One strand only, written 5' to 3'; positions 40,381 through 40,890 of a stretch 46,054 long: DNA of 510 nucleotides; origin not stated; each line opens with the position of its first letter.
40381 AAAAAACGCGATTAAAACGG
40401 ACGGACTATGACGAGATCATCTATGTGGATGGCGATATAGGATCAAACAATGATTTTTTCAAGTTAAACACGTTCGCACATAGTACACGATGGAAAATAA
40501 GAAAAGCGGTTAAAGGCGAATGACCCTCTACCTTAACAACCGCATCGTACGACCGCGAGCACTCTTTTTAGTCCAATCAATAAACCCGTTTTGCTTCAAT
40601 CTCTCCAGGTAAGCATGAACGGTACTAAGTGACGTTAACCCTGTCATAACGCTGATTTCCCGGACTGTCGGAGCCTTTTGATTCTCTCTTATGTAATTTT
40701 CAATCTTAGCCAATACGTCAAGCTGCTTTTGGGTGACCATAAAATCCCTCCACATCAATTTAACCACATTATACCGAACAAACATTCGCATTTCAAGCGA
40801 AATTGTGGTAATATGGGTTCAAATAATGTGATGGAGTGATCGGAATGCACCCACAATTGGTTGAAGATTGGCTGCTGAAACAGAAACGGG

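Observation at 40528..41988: LexA DNA-binding-domain-only protein, with an SOS (Cheo) box inside back-to-back promoters guarding a 5-gene operon of unknowns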

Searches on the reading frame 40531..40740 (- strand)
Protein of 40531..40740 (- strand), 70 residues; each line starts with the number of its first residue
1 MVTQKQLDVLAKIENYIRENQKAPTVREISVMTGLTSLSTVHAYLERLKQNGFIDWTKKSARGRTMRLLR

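Call 3: search_protein_families(library=pfam, max_evalue=1, proteins=[window:40531-40740:-])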
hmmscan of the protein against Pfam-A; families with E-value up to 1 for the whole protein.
seq(70 aa): 16 families
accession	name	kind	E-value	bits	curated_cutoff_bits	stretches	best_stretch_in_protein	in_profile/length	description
PF01726.22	LexA_DNA_bind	-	2e-15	56.7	23.7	1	3-63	5-65/65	LexA DNA binding domain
PF09339.16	HTH_IclR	-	0.00011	22.4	22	1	15-54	10-48/52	IclR helix-turn-helix domain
PF13412.12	HTH_24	-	0.00012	22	21.9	1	15-54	10-47/48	Winged helix-turn-helix DNA-binding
PF21984.2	DnaD_N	-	0.00023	21.7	27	1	3-61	15-72/101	DnaD N-terminal domain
PF02186.21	TFIIE_beta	-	0.002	18.8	28.1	1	9-59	4-54/66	TFIIE beta subunit core domain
PF05732.17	RepL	-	0.0027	17.7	20.3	1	11-55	63-106/164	Firmicute plasmid replication protein (RepL)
PF13551.12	HTH_29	-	0.0043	17.6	28.1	1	22-65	11-52/64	Winged helix-turn helix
PF12802.13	MarR_2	-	0.012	16.2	27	1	16-55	13-51/61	MarR family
PF09373.15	PMBR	-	0.013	16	24.9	1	7-25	11-29/33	Pseudomurein-binding repeat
PF11740.13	KfrA_N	-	0.021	15.9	26.1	1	17-51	13-46/113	Plasmid replication region DNA-binding N-term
PF14947.12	HTH_45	-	0.061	13.8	25.5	1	7-59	5-54/77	Winged helix-turn-helix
PF13525.12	YfiO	-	0.061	13.5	25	1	7-46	59-98/203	Outer membrane lipoprotein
PF12793.13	SgrR_N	-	0.077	13.7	24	1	21-68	17-63/115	Sugar transport-related sRNA regulator N-term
PF01325.25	Fe_dep_repress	-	0.091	13.4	26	1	18-60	17-58/60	Iron dependent repressor, N-terminal DNA binding domain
PF08279.18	HTH_11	-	0.11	12.9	25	1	16-53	8-45/55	HTH domain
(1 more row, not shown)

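Call 7: search_dna_similar(query=window:40531-40740:-, collection=phages, mode=protein, max_rows=40, max_evalue=0.001)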
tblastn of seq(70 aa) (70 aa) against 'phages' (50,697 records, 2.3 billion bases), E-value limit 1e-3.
Records with a match: 16; places in all: 16; records where one place covers at least 80% of the query: 16.
Best place of each record, by identity: <60% 16.
By first word of the organism name: Listeria 5; Enterobacter 3; Bacillus 2; Bacteriophage 2; Phage 1; Enterococcus 1; Psychrobacillus 1; Staphylococcus 1.
By host as written in the record: Listeria monocytogenes 5; - 3; Bacillus thuringiensis BGSC 4AE1 1; Bacillus cereus 1; Enterococcus faecalis 1; Psychrobacillus sp. GC2J1 1; Staphylococcus aureus 1; Enterobacter hormaechei 1; and 2 more.
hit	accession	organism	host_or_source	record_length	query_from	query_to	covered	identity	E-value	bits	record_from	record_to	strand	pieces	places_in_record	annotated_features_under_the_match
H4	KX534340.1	Phage Wrath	human bladder microbiota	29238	2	70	99%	39.1%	2e-8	54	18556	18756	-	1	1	SOS-response repressor and protease LexA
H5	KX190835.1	Bacillus phage vB_BtS_BMBtp15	Bacillus thuringiensis BGSC 4AE1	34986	2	70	99%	39.1%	2e-8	54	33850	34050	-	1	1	repressor protein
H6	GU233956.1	Bacillus phage 11143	Bacillus cereus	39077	2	70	99%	39.1%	3e-8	53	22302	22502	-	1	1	LexA DNA-binding domain protein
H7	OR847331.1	Listeria phage LM 4-11-1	Listeria monocytogenes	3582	5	61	81%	44.1%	2e-5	45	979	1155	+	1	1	record has no annotation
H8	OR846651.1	Enterococcus phage Efs 1-1-1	Enterococcus faecalis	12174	5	61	81%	44.1%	2e-4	42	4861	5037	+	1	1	record has no annotation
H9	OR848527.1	Listeria phage LM 4-14-1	Listeria monocytogenes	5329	2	61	86%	40.3%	1e-5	46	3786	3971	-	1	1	record has no annotation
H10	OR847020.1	Listeria phage LM 4-11-1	Listeria monocytogenes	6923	2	61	86%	40.3%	1e-5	46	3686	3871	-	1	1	record has no annotation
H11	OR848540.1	Listeria phage LM 4-14-1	Listeria monocytogenes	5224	2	61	86%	40.3%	2e-5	45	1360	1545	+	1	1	record has no annotation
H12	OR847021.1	Listeria phage LM 4-11-1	Listeria monocytogenes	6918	2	61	86%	40.3%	2e-5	45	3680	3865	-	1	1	record has no annotation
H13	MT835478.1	Bacteriophage sp.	human fecal samples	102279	2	61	86%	40.3%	9e-5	44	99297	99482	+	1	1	record has no annotation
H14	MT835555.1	Bacteriophage sp.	human fecal samples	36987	2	61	86%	40.3%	2e-4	43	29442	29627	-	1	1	record has no annotation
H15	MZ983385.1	Psychrobacillus phage PVJ1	Psychrobacillus sp. GC2J1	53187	1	69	99%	34.8%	2e-8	54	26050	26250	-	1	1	lexA: transcription regulator | putative transcriptional regulator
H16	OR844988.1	Staphylococcus phage SA 1306 Kay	Staphylococcus aureus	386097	2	61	86%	38.7%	4e-5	45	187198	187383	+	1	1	record has no annotation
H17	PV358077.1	Enterobacter phage ENT1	Enterobacter hormaechei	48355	1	62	89%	37.1%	2e-4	43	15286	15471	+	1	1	record has no annotation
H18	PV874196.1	Enterobacter phage BHUENT6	Enterobacter cloacae complex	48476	1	62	89%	37.1%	2e-4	43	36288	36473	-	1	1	record has no annotation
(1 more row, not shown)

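Call 8: get_annotated_region(hit=H6, flank=4000)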
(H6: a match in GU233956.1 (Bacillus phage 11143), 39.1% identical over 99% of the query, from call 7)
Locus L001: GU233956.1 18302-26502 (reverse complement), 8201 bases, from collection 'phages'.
description: Bacillus phage 11143, partial sequence.
organism: Bacillus phage 11143 (NCBI taxid 703038)
taxonomy: Viruses; Duplodnaviria; Heunggongvirae; Uroviricota; Caudoviricetes
host: Bacillus cereus; source: -; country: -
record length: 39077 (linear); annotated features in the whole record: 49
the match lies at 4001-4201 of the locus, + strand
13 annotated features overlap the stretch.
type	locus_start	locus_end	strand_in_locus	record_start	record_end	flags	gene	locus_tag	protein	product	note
CDS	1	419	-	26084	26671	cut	-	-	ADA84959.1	hypothetical protein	-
CDS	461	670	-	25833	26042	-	-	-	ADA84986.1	hypothetical protein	-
CDS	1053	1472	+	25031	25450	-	-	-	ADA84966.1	helix-turn-helix domain protein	-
CDS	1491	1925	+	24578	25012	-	-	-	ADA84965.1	hypothetical protein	-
CDS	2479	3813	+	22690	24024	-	-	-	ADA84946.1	site-specific recombinase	-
CDS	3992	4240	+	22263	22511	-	-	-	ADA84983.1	LexA DNA-binding domain protein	-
CDS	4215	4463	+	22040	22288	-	-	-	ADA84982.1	hypothetical protein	-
CDS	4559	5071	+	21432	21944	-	-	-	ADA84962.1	hypothetical protein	-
CDS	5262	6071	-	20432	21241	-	-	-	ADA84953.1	endolysin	-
CDS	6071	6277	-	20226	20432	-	-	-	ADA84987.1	hypothetical protein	-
CDS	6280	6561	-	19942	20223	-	-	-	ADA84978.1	hypothetical protein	-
CDS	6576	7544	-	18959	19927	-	-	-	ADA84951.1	phage integrase family site-specific recombinase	-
CDS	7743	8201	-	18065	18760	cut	-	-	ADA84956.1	hypothetical protein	-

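Call 9: get_annotated_region(hit=H15, flank=4000)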
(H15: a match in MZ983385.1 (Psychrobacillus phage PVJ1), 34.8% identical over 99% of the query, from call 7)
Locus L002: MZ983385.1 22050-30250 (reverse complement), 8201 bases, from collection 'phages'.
description: Psychrobacillus phage PVJ1, complete genome.
organism: Psychrobacillus phage PVJ1 (NCBI taxid 2876571)
taxonomy: Viruses; Duplodnaviria; Heunggongvirae; Uroviricota; Caudoviricetes
host: Psychrobacillus sp. GC2J1; source: sedimental sample from hyperthermal vent field in Okinawa Trough; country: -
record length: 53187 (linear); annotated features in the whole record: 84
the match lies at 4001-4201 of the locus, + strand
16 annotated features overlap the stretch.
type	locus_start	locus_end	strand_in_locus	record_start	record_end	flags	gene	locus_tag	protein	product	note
CDS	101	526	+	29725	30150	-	-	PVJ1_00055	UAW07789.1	hypothetical protein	-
CDS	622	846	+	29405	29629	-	-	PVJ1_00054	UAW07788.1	hypothetical protein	-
CDS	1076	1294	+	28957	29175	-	-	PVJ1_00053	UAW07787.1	hypothetical protein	-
CDS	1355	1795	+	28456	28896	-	-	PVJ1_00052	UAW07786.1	hypothetical protein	-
CDS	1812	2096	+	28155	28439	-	-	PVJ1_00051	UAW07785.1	holin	-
CDS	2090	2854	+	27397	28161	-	-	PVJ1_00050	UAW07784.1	lysozyme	lysozyme,N-acetylmuramoyl-L-alanine amidase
CDS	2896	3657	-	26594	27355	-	ligC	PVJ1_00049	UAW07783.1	DNA ligase C1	-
CDS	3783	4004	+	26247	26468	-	-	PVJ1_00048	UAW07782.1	putative transcriptional regulator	-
CDS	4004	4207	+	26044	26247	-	lexA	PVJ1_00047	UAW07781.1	transcription regulator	Transcription regulator LexA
CDS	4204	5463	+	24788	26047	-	dinB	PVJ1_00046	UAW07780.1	DNA polymerase V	-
CDS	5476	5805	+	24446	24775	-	-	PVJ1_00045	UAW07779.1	YolD-like family protein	-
CDS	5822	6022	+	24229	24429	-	-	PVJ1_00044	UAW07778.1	hypothetical protein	-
CDS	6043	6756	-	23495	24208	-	-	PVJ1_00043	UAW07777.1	stress protein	-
CDS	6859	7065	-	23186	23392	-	-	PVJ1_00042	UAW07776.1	hypothetical protein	-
CDS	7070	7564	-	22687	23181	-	-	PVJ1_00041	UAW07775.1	hypothetical protein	-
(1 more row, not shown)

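Call 10: find_encoding_contigs(protein=window:40531-40740:-, flank=10000, max_places=8)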
Protein seq(70 aa) (70 aa): 2 contigs read that carry it; 2 places shown.
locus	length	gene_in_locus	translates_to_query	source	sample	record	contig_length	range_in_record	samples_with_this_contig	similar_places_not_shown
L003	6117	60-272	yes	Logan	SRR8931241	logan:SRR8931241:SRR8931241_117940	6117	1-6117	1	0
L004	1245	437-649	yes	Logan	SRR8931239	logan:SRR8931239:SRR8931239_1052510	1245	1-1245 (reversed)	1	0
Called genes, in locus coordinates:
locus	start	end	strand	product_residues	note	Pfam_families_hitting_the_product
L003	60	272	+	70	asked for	PF01726:LexA_DNA_bind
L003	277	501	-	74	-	-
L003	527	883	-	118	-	-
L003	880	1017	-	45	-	-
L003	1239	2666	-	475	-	PF00239:Resolvase, PF07508:Recombinase, PF13408:Zn_ribbon_recom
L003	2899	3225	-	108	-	PF01381:HTH_3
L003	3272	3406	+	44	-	-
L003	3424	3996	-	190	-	-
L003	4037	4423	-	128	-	-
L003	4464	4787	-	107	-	PF12844:HTH_19, PF13560:HTH_31, PF01381:HTH_3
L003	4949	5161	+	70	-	PF12844:HTH_19 (weak), PF01381:HTH_3, PF13560:HTH_31 (weak)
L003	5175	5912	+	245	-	PF02498:Bro-N, PF03374:ANT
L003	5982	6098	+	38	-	-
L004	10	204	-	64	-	-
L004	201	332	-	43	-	-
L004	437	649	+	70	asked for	PF01726:LexA_DNA_bind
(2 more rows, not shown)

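Call 11: find_homologous_proteins(query=window:40531-40740:-, max_evalue=0.001)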
Query seq(70 aa) (70 aa): 1 proteins with E <= 0.001 among 1 candidates.
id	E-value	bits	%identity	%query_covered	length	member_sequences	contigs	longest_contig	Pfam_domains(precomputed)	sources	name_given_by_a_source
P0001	2.3e-37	142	100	100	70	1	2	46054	PF01726.23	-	-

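Call 12: search_protein_families(library=phrogs, max_evalue=0.01, proteins=[window:40531-40740:-])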
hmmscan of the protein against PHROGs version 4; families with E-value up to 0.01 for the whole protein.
seq(70 aa): 6 families
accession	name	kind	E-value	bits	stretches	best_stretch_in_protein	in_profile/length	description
phrog_3502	-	unknown function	1.7e-18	68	1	1-63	48-110/131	-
phrog_362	-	transcription regulation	2.1e-08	35.4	1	2-66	4-68/106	transcriptional repressor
phrog_24920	-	unknown function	5.8e-08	33.7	1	2-66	4-68/125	-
phrog_2030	-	transcription regulation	0.0014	19.4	1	4-62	11-66/202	transcriptional regulator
phrog_1687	-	transcription regulation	0.0033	18.4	1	11-64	69-120/162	MarR family transcrition regulator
phrog_7498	-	DNA, RNA and nucleotide metabolism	0.0033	17.6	1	21-61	54-92/296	DnaD-like helicase loader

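Call 21: search_solved_structures(query=window:40531-40740:-, max_evalue=0.01, show_alignments=4)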
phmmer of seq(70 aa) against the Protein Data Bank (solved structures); distinct sequences matched with E-value up to 0.01: 1.
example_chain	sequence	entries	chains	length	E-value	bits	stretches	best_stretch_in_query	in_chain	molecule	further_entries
1uly_A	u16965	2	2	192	0.0061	20.2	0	14-64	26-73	hypothetical protein PH1932 | hypothetical transcription regulator protein, PH1932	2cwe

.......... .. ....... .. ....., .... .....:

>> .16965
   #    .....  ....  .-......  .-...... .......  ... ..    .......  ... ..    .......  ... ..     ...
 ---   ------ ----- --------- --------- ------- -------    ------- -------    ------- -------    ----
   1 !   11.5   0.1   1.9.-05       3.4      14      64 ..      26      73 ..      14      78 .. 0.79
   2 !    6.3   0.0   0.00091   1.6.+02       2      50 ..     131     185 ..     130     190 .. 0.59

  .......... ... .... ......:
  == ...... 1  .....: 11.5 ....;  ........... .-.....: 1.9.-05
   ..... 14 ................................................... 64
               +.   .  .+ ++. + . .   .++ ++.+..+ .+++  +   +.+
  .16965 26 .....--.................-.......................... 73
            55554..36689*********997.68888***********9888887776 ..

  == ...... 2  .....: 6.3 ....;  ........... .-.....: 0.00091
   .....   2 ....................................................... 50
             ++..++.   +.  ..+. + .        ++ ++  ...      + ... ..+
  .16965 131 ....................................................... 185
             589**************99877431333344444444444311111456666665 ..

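Call 32: search_protein_representatives(protein=window:40531-40740:-)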
Query: 70 residues. Proteins with E-value up to 0.001 (for the whole library): 955; up to 1e-10: 11; up to 1e-30: 1. The best 150 are listed.
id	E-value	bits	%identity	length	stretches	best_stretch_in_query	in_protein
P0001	7.4e-38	142.4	100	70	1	1-70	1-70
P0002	4.7e-22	92.8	39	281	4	21-69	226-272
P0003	3.4e-16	74.4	37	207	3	5-68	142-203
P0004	3.0e-14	68.3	36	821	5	8-46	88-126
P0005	3.4e-12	61.8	45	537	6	20-58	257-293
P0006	4.0e-12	61.6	34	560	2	3-68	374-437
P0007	6.5e-12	60.9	41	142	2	8-69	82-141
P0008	1.8e-11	59.5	38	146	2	6-68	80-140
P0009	2.6e-11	59.1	38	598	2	6-69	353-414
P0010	6.7e-11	57.8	36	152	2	8-68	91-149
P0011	7.1e-11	57.7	52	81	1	4-63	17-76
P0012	1.9e-10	56.4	45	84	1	2-67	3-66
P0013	2.8e-10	55.8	36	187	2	8-65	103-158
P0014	3.3e-10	55.6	35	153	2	4-65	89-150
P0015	4.1e-10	55.3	39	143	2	8-69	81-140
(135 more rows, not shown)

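Call 37: find_related_loci(query=A3, collection=viral_contigs, flank=4000)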
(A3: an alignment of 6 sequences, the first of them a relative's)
Query A3 (70 aa) in viral_contigs; peptide patterns used: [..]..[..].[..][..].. (x = any residue, [..] = any of these).
176 stretches matched a pattern; 1 encode a relative of the query (tblastn E <= 1e-3); 1 distinct loci.
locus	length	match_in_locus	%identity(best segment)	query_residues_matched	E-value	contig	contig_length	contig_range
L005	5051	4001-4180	48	9-70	6e-18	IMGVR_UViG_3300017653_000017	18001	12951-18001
